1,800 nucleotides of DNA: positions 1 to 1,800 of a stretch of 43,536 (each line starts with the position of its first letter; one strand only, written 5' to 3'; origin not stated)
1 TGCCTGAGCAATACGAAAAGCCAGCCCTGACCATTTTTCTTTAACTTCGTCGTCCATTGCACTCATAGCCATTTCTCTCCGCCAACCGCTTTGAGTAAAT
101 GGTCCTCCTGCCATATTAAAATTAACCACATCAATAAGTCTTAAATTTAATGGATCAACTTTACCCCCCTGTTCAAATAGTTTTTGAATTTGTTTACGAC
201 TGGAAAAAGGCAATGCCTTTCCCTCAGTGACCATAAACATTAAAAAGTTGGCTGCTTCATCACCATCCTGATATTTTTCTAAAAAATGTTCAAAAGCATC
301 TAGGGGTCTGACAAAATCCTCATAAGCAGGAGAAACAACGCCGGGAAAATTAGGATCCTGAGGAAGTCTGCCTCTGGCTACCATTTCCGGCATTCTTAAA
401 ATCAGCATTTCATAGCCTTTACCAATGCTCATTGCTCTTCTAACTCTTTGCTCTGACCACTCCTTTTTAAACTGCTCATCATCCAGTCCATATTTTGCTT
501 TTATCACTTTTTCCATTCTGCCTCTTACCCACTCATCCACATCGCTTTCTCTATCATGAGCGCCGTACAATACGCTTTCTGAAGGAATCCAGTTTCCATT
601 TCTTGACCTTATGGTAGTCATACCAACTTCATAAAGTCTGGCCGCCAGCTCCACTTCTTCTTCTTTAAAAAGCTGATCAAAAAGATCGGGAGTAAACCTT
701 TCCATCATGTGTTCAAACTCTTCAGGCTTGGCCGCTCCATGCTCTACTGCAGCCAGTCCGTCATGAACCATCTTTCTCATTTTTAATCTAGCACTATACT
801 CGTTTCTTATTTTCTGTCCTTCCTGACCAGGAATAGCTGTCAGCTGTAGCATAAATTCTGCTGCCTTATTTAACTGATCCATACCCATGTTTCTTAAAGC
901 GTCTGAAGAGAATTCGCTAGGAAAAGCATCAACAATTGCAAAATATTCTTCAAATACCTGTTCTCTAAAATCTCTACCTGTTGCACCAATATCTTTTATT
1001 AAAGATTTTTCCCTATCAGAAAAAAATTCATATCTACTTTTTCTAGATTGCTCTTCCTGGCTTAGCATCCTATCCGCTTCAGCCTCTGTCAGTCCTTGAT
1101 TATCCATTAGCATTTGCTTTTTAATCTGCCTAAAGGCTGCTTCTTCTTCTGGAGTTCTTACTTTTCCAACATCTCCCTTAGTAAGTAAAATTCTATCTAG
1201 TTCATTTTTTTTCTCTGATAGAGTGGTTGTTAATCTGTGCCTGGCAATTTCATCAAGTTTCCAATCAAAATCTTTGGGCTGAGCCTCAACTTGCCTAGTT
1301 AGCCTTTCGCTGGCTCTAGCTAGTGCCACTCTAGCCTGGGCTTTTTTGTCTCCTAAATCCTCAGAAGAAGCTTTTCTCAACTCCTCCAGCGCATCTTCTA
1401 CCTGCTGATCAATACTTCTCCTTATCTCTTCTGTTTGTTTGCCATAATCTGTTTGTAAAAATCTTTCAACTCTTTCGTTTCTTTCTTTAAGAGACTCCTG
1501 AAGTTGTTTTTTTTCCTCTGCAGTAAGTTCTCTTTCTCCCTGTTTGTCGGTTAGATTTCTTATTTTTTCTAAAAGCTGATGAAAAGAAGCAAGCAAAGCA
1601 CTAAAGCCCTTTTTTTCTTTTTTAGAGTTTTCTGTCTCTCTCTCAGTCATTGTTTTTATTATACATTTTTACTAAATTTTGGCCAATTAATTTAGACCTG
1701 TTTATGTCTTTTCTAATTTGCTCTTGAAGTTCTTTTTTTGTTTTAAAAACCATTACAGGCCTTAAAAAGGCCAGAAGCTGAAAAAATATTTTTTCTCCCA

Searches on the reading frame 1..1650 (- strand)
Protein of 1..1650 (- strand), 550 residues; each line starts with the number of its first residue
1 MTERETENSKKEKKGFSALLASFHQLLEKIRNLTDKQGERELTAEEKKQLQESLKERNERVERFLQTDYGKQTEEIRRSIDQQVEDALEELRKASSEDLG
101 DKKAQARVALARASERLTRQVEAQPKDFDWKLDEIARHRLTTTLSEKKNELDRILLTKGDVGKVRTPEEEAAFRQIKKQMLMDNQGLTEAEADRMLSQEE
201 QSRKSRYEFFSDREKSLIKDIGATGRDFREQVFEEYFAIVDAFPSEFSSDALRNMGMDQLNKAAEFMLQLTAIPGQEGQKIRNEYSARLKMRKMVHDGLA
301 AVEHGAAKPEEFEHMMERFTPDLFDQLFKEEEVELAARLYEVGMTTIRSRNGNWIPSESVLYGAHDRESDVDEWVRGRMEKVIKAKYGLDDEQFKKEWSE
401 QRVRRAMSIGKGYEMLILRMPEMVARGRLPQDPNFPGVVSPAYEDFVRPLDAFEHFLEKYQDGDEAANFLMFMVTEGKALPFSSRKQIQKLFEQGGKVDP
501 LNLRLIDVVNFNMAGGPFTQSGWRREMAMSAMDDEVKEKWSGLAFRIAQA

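Call 94: search_protein_families(library=pfam, proteins=[window:1-1650:-], max_evalue=0.0001)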
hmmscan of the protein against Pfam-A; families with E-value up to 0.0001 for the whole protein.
window:1-1650:- (550 aa): 0 families
